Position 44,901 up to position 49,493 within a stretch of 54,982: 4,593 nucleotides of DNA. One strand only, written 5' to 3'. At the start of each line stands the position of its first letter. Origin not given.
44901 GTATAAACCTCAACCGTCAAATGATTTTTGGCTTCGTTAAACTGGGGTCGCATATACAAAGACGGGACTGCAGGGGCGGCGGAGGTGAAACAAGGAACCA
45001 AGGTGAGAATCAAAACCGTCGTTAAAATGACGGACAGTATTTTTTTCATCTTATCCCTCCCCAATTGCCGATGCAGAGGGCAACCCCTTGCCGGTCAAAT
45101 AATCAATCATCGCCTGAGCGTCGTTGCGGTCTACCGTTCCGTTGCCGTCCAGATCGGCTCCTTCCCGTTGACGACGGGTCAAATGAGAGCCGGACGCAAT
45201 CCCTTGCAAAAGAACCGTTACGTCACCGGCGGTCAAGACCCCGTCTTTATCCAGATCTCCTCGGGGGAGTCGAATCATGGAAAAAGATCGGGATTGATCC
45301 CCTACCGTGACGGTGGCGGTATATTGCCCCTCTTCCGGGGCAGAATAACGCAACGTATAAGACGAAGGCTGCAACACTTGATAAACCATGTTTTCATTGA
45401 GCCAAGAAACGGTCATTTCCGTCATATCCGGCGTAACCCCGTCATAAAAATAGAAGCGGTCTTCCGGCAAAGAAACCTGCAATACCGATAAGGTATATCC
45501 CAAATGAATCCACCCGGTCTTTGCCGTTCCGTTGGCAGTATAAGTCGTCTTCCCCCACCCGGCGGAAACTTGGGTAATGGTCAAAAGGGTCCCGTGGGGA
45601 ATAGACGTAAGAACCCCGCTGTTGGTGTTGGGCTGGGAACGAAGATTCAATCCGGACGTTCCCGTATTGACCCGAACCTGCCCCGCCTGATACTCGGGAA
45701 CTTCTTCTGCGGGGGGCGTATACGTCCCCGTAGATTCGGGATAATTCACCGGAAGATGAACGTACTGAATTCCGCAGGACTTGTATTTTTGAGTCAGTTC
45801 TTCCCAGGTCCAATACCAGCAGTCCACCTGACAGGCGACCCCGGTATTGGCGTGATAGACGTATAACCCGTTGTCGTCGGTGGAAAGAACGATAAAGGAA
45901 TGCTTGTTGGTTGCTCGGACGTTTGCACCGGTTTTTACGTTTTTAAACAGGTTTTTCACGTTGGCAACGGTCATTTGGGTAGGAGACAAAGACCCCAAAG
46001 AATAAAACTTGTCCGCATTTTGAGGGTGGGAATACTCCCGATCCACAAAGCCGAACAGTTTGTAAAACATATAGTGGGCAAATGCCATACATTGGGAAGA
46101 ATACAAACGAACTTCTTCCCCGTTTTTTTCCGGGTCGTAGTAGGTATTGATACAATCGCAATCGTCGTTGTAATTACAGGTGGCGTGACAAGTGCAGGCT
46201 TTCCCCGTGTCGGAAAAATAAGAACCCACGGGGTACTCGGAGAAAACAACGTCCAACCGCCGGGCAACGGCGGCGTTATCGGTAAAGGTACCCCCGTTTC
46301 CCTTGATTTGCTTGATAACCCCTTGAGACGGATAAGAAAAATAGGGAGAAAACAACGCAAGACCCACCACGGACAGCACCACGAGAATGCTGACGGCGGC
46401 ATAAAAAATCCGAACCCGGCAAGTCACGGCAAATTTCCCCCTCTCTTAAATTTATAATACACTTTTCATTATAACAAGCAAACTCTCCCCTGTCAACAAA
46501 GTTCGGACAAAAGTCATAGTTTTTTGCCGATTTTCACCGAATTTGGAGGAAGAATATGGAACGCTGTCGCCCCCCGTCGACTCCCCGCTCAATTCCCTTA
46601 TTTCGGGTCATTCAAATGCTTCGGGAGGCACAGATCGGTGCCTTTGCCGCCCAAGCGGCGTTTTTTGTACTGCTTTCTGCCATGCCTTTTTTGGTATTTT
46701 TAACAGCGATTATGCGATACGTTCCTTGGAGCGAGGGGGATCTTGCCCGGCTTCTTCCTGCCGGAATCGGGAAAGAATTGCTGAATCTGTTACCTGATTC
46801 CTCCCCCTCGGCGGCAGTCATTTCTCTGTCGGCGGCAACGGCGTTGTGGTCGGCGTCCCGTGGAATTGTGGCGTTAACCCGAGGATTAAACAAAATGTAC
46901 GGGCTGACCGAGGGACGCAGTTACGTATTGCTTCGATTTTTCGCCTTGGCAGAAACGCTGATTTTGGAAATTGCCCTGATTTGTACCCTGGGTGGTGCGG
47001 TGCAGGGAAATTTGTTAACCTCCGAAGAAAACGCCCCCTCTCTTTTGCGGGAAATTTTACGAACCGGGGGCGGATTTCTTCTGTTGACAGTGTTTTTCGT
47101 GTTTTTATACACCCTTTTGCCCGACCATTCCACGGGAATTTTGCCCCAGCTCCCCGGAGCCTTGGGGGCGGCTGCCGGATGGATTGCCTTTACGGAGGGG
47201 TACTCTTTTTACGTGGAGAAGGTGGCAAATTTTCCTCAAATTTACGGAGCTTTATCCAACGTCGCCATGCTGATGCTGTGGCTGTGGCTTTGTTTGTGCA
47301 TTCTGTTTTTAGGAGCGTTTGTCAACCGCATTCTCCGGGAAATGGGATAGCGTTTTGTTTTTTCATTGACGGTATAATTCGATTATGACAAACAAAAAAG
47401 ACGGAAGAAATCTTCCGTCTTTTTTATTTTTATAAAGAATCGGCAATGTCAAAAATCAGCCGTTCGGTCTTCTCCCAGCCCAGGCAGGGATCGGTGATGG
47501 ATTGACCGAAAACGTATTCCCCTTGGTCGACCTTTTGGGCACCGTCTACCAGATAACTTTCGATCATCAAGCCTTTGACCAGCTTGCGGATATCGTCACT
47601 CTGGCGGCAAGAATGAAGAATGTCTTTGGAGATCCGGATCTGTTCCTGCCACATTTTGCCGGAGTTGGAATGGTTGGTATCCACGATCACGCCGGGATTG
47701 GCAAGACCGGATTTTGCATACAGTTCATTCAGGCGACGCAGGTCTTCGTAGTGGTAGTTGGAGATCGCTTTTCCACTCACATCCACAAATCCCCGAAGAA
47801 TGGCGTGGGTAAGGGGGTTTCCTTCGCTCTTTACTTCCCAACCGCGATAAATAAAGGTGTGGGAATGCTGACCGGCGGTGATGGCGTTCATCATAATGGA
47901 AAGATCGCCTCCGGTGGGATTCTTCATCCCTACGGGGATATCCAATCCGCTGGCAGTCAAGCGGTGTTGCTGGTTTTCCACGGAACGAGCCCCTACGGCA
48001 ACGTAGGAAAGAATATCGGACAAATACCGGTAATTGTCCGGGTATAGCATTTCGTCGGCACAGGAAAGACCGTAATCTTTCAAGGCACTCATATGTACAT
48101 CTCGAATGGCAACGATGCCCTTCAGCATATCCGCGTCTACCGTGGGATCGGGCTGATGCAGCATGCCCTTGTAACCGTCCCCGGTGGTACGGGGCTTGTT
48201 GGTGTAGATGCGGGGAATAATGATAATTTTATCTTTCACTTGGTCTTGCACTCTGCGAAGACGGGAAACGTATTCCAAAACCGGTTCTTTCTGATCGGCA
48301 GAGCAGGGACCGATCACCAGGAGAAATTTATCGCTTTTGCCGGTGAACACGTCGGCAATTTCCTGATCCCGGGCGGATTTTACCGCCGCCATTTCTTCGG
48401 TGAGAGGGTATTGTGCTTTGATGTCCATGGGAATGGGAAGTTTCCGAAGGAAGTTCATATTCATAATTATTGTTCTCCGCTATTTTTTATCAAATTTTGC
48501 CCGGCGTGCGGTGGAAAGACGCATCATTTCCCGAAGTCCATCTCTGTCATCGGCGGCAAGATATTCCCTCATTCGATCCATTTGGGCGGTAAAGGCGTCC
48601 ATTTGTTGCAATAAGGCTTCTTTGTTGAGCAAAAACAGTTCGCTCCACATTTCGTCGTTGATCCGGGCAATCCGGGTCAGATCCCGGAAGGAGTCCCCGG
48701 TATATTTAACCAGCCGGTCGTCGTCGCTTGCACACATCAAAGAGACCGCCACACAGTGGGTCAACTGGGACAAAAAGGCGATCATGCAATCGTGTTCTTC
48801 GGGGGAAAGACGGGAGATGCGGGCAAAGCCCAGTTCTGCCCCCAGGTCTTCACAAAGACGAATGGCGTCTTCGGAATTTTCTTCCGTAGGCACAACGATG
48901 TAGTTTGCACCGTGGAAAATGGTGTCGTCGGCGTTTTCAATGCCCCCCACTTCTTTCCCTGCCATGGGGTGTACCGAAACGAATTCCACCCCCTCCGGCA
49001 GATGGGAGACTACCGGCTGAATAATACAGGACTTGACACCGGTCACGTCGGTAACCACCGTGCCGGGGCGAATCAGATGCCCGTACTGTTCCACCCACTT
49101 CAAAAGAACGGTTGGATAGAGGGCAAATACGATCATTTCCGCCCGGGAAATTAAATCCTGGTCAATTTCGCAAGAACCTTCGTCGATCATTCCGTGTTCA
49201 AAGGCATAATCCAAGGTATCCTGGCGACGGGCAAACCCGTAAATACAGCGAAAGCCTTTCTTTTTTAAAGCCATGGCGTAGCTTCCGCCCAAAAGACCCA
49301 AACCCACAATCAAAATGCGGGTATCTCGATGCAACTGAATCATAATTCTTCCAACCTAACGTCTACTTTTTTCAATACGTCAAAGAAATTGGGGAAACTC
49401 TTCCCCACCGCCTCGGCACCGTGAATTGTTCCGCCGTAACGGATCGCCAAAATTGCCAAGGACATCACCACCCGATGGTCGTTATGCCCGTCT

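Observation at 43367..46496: Three-gene non-cellulosomal cohesin-dockerin module: membrane anchor, adaptor and dockerin-tagged hydrolase in one operon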

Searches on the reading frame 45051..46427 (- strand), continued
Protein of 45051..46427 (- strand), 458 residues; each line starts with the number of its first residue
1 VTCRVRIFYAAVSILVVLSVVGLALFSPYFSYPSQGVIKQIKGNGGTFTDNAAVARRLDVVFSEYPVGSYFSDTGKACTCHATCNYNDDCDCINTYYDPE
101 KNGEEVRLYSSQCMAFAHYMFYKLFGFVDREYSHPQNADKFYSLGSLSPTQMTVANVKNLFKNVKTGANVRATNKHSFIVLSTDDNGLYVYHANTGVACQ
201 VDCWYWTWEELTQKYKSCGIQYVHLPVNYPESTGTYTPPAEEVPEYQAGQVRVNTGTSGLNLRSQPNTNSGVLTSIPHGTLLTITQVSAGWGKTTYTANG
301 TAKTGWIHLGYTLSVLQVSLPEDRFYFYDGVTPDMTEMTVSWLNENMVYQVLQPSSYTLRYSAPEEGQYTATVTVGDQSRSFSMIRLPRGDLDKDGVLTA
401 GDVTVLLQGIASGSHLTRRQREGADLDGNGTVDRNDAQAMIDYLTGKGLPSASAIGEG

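Call 43: search_protein_families(library=pfam, proteins=[L018:4998-7319:+, L019:4926-6269:+, L021:4305-6194:+, L029:4239-6659:+, L030:492-3428:+, L031:4860-7970:+, L032:4881-6551:+, L033:4246-4908:+, L037:4926-8165:+, L038:4812-5462:+], max_evalue=0.001)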
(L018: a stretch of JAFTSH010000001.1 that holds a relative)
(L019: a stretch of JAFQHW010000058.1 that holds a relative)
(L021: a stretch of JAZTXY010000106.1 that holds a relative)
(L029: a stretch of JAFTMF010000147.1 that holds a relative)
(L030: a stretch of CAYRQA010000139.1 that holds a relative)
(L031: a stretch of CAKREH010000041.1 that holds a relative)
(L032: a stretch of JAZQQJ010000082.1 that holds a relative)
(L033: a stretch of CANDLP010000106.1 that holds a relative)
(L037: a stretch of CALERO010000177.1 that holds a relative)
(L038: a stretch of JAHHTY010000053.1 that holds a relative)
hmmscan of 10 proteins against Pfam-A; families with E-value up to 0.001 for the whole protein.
L018:4998-7319:+ (773 aa): 5 families
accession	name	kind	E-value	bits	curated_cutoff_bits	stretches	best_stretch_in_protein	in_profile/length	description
PF08239.17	SH3_3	-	8.7e-11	42.3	27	1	498-546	2-52/54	Bacterial SH3 domain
PF14200.12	RicinB_lectin_2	-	2e-09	38.4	25.6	1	326-398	9-79/89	Ricin-type beta-trefoil lectin domain-like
PF07523.18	Big_3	-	2.6e-08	34.4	21.2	1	563-626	3-68/68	Bacterial Ig-like domain (group 3)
PF00404.24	Dockerin_1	-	9.2e-08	32.6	22.9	1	709-764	2-57/57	Dockerin type I domain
PF00041.27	fn3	-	0.00022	21.8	25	1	240-303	13-70/84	Fibronectin type III domain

L019:4926-6269:+ (447 aa): 3 families
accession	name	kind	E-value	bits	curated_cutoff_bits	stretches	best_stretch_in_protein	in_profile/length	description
PF00404.24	Dockerin_1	-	5.2e-15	55.8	22.9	1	373-428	1-56/57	Dockerin type I domain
PF08239.17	SH3_3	-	2.4e-11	44.1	27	1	248-299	1-54/54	Bacterial SH3 domain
PF06347.19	SH3_4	-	0.00073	19.7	24.1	0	249-295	4-51/56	Bacterial SH3 domain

L021:4305-6194:+ (629 aa): 3 families
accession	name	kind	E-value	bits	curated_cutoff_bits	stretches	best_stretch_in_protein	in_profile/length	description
PF08239.17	SH3_3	-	1e-10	42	27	1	427-476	1-52/54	Bacterial SH3 domain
PF00404.24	Dockerin_1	-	1.8e-10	41.3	22.9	1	560-616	1-57/57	Dockerin type I domain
PF06347.19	SH3_4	-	6.7e-06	26.2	24.1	1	427-472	3-49/56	Bacterial SH3 domain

L029:4239-6659:+ (807 aa): 4 families
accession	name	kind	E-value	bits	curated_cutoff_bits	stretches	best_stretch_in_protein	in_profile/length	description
PF07523.18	Big_3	-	7.6e-11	42.6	21.2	1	515-578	3-68/68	Bacterial Ig-like domain (group 3)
PF08239.17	SH3_3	-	2.2e-09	37.8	27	1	445-498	1-52/54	Bacterial SH3 domain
PF02368.24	Big_2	-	6.3e-07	29.7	22.8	1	586-657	3-76/79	Bacterial Ig-like domain (group 2)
PF09479.16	Flg_new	-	1.4e-06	28.8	27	1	727-798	1-64/65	Listeria-Bacteroides repeat domain (List_Bact_rpt)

L030:492-3428:+ (978 aa): 4 families
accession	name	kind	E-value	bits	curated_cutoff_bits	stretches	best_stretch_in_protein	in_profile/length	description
PF07523.18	Big_3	-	4.6e-17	62.5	21.2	1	494-557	3-68/68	Bacterial Ig-like domain (group 3)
PF02368.24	Big_2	-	1.1e-10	41.7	22.8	1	565-638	3-78/79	Bacterial Ig-like domain (group 2)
PF09479.16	Flg_new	-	3.4e-08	33.9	27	1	705-776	1-64/65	Listeria-Bacteroides repeat domain (List_Bact_rpt)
PF08239.17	SH3_3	-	4.6e-07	30.4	27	1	424-475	1-50/54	Bacterial SH3 domain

L031:4860-7970:+ (1036 aa): 5 families
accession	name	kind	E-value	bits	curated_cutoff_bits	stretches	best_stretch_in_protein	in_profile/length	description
PF14200.12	RicinB_lectin_2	-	2.3e-40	137.6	25.6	3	368-453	1-86/89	Ricin-type beta-trefoil lectin domain-like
PF09479.16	Flg_new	-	5.1e-34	116.6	27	2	553-621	1-65/65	Listeria-Bacteroides repeat domain (List_Bact_rpt)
PF13306.12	LRR_5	-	5.8e-21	75.2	27.7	1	920-1021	1-100/127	BspA type Leucine rich repeat region (6 copies)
PF18998.6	Flg_new_2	-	1.4e-20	73.4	23.6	3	707-774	9-72/73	Divergent InlB B-repeat domain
PF00652.28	Ricin_B_lectin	-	1e-10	42.3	29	1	335-466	4-126/126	Ricin-type beta-trefoil lectin domain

L032:4881-6551:+ (556 aa): 1 family
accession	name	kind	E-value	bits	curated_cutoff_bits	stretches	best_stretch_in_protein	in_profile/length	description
PF08239.17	SH3_3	-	1.2e-18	67.4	27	2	284-339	2-54/54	Bacterial SH3 domain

L033:4246-4908:+ (220 aa): 0 families

L037:4926-8165:+ (1079 aa): 4 families
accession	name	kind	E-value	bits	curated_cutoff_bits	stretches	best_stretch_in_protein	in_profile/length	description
PF14200.12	RicinB_lectin_2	-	1.3e-14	55.1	25.6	2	871-914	45-88/89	Ricin-type beta-trefoil lectin domain-like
PF07523.18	Big_3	-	2e-11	44.4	21.2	2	707-776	3-68/68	Bacterial Ig-like domain (group 3)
PF00404.24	Dockerin_1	-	3.6e-10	40.3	22.9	1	1017-1070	2-55/57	Dockerin type I domain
PF02368.24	Big_2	-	7.9e-10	39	22.8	1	934-1006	3-77/79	Bacterial Ig-like domain (group 2)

L038:4812-5462:+ (216 aa): 0 families

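Call 76: search_protein_families(library=pfam, proteins=[L018:7336-8568:+, L024:2206-3978:+, L024:230-2143:+], max_evalue=0.01)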
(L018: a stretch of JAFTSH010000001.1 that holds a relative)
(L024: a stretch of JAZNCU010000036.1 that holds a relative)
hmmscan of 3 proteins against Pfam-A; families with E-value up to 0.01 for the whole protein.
L018:7336-8568:+ (410 aa): 2 families
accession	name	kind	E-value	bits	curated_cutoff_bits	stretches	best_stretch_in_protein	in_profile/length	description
PF12733.13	Cadherin-like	-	2e-19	70.2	24.2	2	164-244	1-88/89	Cadherin-like beta sandwich domain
PF00963.24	Cohesin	-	3.6e-08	34.2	24.1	1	32-148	4-133/139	Cohesin domain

L024:2206-3978:+ (590 aa): 3 families
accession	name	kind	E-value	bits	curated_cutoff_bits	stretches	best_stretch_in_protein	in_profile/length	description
PF00963.24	Cohesin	-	1.2e-08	35.7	24.1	1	400-517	2-110/139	Cohesin domain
PF22633.2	F5_F8_type_C_2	-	1.7e-05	25.8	27.8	1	114-168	22-73/91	NedA-like, galactose-binding domain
PF00754.31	F5_F8_type_C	-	2.5e-05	24.9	28.2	1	112-194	35-112/127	F5/8 type C domain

L024:230-2143:+ (637 aa): 3 families
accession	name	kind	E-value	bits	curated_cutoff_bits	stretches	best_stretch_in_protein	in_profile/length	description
PF00404.24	Dockerin_1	-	1.5e-13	51.1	22.9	1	575-631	1-57/57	Dockerin type I domain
PF08239.17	SH3_3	-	3e-10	40.6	27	1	439-488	1-52/54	Bacterial SH3 domain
PF06347.19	SH3_4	-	3.5e-05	23.9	24.1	1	440-484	4-49/56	Bacterial SH3 domain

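Call 80: search_protein_families(library=pfam, proteins=[L020:6311-8311:+, L021:106-1416:+, L019:2964-4796:+, L020:2724-4175:-, L037:994-2445:+, L037:2446-4911:+], max_evalue=0.001)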
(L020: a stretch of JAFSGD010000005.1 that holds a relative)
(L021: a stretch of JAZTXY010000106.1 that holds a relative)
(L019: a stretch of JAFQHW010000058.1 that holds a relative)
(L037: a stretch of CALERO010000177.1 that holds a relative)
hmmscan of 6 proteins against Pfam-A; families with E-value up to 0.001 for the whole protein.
L020:6311-8311:+ (667 aa): 1 family
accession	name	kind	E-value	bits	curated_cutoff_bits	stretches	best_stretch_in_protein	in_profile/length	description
PF00754.31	F5_F8_type_C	-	3.2e-05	24.5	28.2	1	125-184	61-114/127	F5/8 type C domain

L021:106-1416:+ (436 aa): 1 family
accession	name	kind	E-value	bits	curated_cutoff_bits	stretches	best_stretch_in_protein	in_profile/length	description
PF16147.10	DUF4855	-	1.5e-63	215.3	27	1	1-286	39-313/313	Domain of unknown function (DUF4855)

L019:2964-4796:+ (610 aa): 2 families
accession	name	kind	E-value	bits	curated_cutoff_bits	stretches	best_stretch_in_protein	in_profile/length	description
PF05257.22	CHAP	-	1.5e-08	35.5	26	1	123-230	3-81/81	CHAP domain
PF00404.24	Dockerin_1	-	5.6e-07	30.1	22.9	1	553-604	1-53/57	Dockerin type I domain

L020:2724-4175:- (483 aa): 2 families
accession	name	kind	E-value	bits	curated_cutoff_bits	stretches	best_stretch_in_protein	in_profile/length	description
PF00404.24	Dockerin_1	-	2.2e-09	37.8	22.9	1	430-478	2-55/57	Dockerin type I domain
PF01841.26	Transglut_core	-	6.3e-05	23.7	23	1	152-242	12-107/108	Transglutaminase-like superfamily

L037:994-2445:+ (483 aa): 2 families
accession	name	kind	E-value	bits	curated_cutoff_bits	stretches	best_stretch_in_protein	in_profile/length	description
PF00246.29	Peptidase_M14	-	6.5e-15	55.9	21.6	1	101-252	17-188/286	Zinc carboxypeptidase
PF00404.24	Dockerin_1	-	1.8e-08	34.9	22.9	1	30-84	1-55/57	Dockerin type I domain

L037:2446-4911:+ (821 aa): 3 families
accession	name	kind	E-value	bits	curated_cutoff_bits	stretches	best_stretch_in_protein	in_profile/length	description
PF00959.24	Phage_lysozyme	-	4e-24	85.8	22.3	1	46-180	1-125/125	Phage lysozyme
PF07523.18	Big_3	-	1.6e-13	51.1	21.2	2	680-719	3-41/68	Bacterial Ig-like domain (group 3)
PF00404.24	Dockerin_1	-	1.2e-08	35.4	22.9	1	759-812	2-55/57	Dockerin type I domain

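Call 99: find_related_loci(query=A1, collection=viral_contigs, flank=5000)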
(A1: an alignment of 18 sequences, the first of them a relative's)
Query A1 (458 aa) in viral_contigs; peptide patterns used: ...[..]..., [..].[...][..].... (x = any residue, [..] = any of these).
257 stretches matched a pattern, but none encodes a relative of the query by tblastn (E <= 1e-3).

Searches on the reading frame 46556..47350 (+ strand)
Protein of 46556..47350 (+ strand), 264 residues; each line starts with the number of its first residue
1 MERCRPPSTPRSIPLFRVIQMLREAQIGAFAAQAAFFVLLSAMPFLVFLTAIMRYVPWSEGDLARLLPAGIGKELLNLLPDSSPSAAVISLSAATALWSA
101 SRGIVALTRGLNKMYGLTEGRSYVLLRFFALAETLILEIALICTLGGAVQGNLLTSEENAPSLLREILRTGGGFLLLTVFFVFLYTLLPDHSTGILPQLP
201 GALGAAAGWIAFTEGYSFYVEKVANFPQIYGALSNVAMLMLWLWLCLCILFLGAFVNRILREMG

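Call 95: search_protein_families(library=pfam, proteins=[window:46556-47350:+], max_evalue=0.00001)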
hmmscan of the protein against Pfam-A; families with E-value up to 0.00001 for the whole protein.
window:46556-47350:+ (264 aa): 1 family
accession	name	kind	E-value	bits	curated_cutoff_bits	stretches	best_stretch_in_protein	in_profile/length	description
PF03631.20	Virul_fac_BrkB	-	9.5e-43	147.1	33.7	1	25-262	3-257/259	Virulence factor BrkB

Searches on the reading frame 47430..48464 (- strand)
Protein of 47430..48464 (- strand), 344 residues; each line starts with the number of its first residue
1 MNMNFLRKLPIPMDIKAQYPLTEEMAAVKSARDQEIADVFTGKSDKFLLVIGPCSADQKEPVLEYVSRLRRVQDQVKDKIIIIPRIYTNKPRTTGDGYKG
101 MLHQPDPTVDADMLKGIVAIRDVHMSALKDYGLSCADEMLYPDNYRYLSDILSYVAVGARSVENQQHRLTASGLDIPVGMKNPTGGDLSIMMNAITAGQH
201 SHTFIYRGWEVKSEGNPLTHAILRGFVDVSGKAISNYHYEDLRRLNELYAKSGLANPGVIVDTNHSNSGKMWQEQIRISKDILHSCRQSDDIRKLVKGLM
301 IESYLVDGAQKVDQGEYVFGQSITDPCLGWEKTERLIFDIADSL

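Call 95: search_protein_families(library=pfam, proteins=[window:47430-48464:-], max_evalue=0.00001)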
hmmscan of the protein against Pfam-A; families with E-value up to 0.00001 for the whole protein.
window:47430-48464:- (344 aa): 1 family
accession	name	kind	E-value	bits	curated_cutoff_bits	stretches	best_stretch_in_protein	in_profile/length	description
PF00793.26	DAHP_synth_1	-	4.8e-48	163.8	25.5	1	34-335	8-267/270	DAHP synthetase I family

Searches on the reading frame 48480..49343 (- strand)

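Call 95: search_protein_families(library=pfam, proteins=[window:48480-49343:-], max_evalue=0.00001)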
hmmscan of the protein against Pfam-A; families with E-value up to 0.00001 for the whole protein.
window:48480-49343:- (287 aa): 2 families
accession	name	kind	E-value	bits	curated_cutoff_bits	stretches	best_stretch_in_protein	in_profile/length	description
PF02153.23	PDH_N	-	2.4e-23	82.8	26.5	1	23-169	2-146/154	Prephenate dehydrogenase, nucleotide-binding domain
PF20463.3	PDH_C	-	9.8e-23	80.9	22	1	180-275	1-101/102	Prephenate dehydrogenase, dimerization domain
